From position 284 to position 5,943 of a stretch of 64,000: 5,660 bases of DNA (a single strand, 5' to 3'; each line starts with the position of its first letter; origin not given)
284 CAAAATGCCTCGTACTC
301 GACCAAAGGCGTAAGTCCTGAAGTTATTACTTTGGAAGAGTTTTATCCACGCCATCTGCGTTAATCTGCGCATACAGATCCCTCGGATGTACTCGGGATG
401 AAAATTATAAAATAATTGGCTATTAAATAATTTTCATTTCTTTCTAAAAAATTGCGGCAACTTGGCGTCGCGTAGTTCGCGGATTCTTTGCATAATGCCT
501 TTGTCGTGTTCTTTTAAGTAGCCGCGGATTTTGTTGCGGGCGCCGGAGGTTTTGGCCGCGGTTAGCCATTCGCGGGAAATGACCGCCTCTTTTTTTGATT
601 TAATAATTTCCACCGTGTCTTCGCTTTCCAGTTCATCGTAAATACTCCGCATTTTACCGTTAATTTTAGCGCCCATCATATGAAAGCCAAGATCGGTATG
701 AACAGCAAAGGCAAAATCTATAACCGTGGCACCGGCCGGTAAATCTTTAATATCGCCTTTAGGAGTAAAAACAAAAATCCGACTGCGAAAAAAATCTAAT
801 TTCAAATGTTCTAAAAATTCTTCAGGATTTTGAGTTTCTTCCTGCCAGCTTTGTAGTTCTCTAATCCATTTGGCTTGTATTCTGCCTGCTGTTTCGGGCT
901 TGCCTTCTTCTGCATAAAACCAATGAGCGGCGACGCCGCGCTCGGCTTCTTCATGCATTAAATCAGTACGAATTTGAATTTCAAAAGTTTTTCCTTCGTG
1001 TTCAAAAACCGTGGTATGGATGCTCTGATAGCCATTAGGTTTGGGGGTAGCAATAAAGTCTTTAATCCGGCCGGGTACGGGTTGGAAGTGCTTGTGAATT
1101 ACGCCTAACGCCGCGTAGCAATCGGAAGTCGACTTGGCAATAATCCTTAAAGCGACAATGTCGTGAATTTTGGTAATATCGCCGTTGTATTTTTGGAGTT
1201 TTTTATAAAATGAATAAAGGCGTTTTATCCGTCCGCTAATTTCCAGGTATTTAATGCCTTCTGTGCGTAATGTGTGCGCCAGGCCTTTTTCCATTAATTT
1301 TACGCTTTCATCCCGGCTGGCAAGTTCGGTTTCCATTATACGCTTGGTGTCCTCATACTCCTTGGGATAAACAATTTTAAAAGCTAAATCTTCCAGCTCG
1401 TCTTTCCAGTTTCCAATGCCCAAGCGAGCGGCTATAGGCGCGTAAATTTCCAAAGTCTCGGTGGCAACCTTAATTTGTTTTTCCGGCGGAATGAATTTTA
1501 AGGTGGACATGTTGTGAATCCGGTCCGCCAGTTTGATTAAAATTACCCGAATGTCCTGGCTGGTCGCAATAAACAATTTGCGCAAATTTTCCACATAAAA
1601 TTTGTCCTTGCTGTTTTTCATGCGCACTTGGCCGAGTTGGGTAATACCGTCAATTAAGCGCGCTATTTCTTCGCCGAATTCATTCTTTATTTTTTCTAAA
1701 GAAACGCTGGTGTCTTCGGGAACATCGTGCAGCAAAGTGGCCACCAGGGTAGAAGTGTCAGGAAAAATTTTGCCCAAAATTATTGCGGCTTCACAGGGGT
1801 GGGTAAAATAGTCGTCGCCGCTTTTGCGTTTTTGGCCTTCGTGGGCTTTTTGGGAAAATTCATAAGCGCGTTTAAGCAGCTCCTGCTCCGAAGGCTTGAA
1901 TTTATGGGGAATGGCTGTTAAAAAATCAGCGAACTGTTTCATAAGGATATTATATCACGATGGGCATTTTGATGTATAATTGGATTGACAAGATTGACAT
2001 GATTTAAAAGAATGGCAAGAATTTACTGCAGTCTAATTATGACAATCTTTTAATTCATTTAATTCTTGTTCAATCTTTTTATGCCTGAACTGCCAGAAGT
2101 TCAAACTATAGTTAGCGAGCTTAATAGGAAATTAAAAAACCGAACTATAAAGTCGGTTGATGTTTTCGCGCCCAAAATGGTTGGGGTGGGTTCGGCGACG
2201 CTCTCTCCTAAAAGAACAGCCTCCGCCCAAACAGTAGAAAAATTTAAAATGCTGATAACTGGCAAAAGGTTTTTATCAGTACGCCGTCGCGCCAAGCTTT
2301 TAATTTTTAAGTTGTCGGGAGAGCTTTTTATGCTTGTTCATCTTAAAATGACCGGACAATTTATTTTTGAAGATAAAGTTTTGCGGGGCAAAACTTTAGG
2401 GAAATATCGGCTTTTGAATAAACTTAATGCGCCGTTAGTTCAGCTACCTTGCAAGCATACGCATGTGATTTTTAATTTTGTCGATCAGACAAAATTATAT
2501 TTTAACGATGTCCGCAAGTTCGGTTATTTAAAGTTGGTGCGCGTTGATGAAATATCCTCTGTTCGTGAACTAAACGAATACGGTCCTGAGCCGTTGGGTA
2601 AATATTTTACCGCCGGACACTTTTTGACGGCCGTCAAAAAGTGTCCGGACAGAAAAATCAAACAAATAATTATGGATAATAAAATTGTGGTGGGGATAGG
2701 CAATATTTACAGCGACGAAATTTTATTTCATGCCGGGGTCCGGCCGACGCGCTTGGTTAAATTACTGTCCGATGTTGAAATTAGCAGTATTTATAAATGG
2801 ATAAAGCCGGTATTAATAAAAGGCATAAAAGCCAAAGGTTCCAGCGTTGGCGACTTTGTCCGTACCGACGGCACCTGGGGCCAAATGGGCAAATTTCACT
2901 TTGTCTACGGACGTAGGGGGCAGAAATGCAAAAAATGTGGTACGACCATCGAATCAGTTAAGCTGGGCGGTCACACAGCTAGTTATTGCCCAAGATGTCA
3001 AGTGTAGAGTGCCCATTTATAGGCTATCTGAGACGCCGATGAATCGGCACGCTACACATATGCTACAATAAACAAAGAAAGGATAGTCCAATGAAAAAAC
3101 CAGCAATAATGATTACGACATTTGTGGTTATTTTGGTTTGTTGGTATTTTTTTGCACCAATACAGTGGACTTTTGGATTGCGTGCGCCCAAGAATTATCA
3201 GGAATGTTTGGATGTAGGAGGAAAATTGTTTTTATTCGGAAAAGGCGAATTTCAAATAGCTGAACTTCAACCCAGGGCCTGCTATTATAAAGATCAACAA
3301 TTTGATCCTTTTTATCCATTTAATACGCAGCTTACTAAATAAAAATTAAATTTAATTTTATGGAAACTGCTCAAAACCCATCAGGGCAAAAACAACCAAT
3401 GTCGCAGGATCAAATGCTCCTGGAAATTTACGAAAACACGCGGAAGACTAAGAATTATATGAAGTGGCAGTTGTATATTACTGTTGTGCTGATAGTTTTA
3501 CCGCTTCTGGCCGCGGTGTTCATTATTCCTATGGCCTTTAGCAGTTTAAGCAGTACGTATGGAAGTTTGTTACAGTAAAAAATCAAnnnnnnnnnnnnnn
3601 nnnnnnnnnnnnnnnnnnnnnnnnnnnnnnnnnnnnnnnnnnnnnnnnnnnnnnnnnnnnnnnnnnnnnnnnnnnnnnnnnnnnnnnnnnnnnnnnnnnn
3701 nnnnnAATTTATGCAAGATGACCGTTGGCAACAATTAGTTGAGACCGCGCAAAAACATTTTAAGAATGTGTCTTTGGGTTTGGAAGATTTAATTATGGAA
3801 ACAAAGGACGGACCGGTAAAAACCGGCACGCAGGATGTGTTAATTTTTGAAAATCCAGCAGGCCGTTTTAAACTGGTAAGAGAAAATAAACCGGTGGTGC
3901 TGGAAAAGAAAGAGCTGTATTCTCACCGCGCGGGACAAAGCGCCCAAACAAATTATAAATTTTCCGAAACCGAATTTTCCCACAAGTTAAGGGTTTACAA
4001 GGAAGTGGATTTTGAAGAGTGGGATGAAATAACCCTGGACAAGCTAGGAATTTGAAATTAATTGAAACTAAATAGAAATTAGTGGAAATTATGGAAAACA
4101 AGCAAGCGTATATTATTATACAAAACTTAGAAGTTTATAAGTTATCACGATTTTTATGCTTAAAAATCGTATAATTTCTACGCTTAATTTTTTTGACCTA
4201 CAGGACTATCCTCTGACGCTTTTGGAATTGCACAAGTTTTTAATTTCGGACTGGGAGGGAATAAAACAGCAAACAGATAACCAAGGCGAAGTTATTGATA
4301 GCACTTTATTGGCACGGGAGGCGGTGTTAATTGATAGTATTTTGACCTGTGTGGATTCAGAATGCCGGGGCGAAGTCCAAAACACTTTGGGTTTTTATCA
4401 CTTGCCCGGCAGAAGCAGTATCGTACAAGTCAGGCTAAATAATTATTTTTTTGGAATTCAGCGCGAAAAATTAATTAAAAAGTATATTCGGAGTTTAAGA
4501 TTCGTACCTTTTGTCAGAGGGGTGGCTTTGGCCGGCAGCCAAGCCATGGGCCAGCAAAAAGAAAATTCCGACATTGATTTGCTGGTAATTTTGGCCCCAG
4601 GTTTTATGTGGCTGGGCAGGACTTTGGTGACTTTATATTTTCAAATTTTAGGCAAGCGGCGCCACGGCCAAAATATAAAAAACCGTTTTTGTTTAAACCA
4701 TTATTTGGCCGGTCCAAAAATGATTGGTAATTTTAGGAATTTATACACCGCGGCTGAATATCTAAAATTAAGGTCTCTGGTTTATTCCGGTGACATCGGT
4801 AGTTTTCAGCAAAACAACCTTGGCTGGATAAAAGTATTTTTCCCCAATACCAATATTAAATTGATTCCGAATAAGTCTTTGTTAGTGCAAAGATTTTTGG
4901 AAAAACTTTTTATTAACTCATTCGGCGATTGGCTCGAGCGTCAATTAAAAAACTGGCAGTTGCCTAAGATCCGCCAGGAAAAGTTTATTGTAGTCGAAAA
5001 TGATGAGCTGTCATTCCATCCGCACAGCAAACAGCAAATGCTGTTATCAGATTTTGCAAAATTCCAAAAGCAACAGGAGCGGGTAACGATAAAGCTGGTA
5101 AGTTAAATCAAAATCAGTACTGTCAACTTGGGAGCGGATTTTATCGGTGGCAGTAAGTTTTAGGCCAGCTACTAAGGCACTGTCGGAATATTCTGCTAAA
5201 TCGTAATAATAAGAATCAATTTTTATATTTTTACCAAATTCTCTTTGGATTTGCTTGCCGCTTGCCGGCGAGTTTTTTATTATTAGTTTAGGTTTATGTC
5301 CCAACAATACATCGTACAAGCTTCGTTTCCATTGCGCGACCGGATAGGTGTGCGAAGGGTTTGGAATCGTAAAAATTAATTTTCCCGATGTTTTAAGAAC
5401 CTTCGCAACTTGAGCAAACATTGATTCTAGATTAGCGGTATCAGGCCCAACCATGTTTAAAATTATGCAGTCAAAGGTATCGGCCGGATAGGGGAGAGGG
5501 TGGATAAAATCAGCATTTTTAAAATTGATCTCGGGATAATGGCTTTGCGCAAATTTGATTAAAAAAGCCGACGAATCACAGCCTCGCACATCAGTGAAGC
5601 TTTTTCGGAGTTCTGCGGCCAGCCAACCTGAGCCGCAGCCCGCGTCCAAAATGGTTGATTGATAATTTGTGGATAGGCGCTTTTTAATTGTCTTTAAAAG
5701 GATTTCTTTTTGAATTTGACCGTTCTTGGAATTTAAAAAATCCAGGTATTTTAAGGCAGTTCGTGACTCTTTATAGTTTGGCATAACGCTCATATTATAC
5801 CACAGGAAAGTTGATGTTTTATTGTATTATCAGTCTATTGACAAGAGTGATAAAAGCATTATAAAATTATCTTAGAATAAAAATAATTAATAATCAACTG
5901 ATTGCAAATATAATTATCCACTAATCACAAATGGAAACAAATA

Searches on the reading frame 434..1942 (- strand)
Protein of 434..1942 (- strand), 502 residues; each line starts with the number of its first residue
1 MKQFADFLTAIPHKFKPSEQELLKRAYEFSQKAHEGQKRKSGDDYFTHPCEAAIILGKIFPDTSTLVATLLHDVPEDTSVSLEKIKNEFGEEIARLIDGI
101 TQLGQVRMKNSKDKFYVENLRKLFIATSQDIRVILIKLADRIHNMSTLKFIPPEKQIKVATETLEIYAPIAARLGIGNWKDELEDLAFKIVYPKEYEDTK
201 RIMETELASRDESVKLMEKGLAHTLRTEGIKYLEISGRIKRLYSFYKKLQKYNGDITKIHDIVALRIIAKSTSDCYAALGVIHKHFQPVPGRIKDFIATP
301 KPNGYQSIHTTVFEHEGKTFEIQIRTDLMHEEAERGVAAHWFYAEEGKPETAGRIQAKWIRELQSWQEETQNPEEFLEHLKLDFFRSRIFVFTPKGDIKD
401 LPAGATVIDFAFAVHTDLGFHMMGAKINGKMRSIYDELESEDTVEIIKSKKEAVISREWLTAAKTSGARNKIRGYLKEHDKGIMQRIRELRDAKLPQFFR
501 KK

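Call 53: search_protein_families(library=pfam, proteins=[window:434-1942:-], max_evalue=0.001)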
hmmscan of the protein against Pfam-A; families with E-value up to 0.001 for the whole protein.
window:434-1942:- (502 aa): 4 families
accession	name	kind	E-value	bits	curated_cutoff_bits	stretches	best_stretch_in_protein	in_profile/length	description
PF13328.12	HD_4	-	7.4e-45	152.9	27.2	1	26-176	1-155/156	HD domain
PF04607.23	RelA_SpoT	-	2.4e-38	131.3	27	1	237-347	1-112/113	Region found in RelA / SpoT proteins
PF02824.27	TGS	-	1.6e-20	73.3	22.2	1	389-448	1-60/60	TGS domain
PF01966.28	HD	-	2.6e-09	37.8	22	1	45-145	1-116/116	HD domain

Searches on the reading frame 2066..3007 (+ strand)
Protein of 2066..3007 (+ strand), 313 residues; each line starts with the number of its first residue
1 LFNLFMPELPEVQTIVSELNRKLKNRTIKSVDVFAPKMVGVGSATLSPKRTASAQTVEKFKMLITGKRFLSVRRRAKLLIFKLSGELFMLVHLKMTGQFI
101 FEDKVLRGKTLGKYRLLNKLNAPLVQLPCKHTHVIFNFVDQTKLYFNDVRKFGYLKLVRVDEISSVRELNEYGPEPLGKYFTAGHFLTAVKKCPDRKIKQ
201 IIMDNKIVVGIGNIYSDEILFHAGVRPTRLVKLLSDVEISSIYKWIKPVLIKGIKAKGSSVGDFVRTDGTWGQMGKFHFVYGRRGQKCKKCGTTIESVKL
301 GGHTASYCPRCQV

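Call 36: search_protein_families(library=pfam, proteins=[window:2066-3007:+], max_evalue=0.001)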
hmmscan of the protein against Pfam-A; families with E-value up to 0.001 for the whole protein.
window:2066-3007:+ (313 aa): 3 families
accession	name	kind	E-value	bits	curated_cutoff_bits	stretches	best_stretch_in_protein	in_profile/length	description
PF01149.29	Fapy_DNA_glyco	-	7.7e-29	101.1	25.5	1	6-154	1-116/117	Formamidopyrimidine-DNA glycosylase N-terminal domain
PF06831.19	H2TH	-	2.5e-22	79.1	34.7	1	173-262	2-90/93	Formamidopyrimidine-DNA glycosylase H2TH domain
PF06827.20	zf-FPG_IleRS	-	2.2e-09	37.4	21.3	1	285-312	1-28/30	Zinc finger found in FPG and IleRS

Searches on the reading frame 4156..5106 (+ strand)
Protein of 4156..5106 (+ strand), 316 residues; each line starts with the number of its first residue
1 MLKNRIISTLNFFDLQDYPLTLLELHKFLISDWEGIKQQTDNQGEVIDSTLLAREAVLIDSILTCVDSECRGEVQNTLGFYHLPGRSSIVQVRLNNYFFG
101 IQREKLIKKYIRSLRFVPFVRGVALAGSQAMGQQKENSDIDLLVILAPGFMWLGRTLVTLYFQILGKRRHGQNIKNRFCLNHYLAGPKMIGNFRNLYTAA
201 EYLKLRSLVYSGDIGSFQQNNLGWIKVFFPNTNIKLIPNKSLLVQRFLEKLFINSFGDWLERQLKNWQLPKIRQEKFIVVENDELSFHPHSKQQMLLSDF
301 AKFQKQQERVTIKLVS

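Call 36: search_protein_families(library=pfam, proteins=[window:4156-5106:+], max_evalue=0.001)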
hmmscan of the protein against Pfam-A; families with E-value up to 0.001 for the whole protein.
window:4156-5106:+ (316 aa): 2 families
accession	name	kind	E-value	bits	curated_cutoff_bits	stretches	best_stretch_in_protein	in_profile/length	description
PF01909.29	NTP_transf_2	-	2e-05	25.3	21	1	109-149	3-43/93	Nucleotidyltransferase domain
PF18765.7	Polbeta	-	0.00021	21.8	26.9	1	119-148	12-41/93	Polymerase beta, Nucleotidyltransferase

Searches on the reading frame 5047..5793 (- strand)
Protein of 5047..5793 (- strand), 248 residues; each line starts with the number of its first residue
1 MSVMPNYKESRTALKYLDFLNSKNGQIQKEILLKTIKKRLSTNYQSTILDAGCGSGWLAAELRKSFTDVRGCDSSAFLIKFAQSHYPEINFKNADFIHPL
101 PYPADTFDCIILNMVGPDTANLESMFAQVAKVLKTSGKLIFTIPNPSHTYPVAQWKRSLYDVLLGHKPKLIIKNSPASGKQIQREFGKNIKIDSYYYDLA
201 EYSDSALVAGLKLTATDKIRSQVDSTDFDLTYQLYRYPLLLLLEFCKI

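Call 53: search_protein_families(library=pfam, proteins=[window:5047-5793:-], max_evalue=0.001)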
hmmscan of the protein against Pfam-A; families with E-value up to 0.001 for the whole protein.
window:5047-5793:- (248 aa): 10 families
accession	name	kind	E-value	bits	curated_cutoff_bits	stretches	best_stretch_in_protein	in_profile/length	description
PF13649.12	Methyltransf_25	-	7.3e-15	55.9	27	1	48-137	1-97/97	Methyltransferase domain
PF08241.18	Methyltransf_11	-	2.6e-14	54.1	21.2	1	49-141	1-95/95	Methyltransferase domain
PF13489.12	Methyltransf_23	-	1.9e-13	50.9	27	1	35-155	11-128/164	Methyltransferase domain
PF13847.12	Methyltransf_31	-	3.6e-13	49.9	27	1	46-145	5-113/145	Methyltransferase domain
PF08242.18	Methyltransf_12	-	1.1e-09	39.3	30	1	49-139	1-98/98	Methyltransferase domain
PF05175.20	MTS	-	3.1e-08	33.9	23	1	30-143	21-140/170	Methyltransferase small domain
PF01209.24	Ubie_methyltran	-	2.6e-06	27.4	20.1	1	29-140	32-150/233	ubiE/COQ5 methyltransferase family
PF00891.24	Methyltransf_2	-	0.00015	21.6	22.3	1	7-141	30-164/210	O-methyltransferase domain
PF20922.3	Anamorsin_N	-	0.00039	20.6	27.1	1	88-144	33-90/163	Anamorsin, N-terminal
PF06325.19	PrmA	-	0.00053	20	22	1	43-141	160-258/296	Ribosomal protein L11 methyltransferase (PrmA)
